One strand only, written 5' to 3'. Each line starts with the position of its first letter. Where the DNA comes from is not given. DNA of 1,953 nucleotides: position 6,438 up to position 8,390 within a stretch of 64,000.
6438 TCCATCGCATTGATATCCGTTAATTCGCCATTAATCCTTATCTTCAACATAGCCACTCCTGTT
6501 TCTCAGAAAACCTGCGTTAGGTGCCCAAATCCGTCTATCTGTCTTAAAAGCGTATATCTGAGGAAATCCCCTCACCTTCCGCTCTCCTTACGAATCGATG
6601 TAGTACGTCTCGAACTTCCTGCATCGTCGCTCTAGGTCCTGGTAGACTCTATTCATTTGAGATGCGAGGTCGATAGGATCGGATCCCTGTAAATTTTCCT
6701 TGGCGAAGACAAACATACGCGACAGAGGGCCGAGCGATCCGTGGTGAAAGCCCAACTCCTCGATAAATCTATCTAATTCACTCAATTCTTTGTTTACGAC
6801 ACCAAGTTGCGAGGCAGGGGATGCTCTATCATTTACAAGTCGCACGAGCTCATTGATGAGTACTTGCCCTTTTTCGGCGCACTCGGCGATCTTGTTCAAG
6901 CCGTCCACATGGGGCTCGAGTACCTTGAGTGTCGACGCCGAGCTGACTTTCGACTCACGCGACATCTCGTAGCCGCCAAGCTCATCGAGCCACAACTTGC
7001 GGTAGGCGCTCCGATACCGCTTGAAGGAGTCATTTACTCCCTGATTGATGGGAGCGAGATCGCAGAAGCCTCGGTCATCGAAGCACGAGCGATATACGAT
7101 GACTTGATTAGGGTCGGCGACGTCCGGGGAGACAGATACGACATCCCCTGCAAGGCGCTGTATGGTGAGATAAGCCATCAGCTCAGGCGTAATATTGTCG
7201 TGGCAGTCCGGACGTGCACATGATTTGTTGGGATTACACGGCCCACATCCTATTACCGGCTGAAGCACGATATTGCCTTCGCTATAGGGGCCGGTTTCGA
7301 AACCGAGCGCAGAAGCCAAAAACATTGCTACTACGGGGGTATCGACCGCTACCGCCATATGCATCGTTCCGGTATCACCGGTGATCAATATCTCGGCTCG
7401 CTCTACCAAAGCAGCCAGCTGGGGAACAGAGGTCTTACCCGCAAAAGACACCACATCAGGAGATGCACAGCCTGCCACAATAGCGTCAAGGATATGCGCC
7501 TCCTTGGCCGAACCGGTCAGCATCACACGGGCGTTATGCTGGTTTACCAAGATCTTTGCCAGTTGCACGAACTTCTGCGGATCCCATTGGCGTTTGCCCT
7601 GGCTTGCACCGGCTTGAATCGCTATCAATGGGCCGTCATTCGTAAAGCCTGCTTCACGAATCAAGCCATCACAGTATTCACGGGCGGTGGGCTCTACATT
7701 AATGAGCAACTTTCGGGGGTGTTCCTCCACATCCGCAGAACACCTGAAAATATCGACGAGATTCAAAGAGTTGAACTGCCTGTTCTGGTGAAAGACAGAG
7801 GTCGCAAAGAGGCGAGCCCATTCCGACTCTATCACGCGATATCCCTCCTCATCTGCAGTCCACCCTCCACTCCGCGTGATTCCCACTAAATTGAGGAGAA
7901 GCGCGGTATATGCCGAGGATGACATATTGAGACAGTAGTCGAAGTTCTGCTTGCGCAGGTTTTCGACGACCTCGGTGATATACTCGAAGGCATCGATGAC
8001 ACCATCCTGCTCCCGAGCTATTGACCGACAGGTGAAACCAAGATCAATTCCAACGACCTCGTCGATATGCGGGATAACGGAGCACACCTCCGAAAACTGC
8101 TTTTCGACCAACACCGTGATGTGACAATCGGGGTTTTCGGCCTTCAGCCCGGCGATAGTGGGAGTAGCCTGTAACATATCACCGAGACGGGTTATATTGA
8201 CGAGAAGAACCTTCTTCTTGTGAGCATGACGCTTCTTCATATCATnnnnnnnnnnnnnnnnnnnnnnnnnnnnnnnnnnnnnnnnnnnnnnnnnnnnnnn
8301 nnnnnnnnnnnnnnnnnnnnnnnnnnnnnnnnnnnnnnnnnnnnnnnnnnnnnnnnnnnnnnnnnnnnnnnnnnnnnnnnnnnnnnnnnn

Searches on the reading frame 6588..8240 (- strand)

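Call 65: search_protein_families(library=pfam, proteins=[window:6588-8240:-], max_evalue=0.001)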
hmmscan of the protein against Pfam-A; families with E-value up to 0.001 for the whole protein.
window:6588-8240:- (550 aa): 1 family
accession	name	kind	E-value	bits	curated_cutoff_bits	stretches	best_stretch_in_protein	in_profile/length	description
PF01075.23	Glyco_transf_9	-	1.2e-30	107.1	22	1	90-336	3-237/247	Glycosyltransferase family 9 (heptosyltransferase)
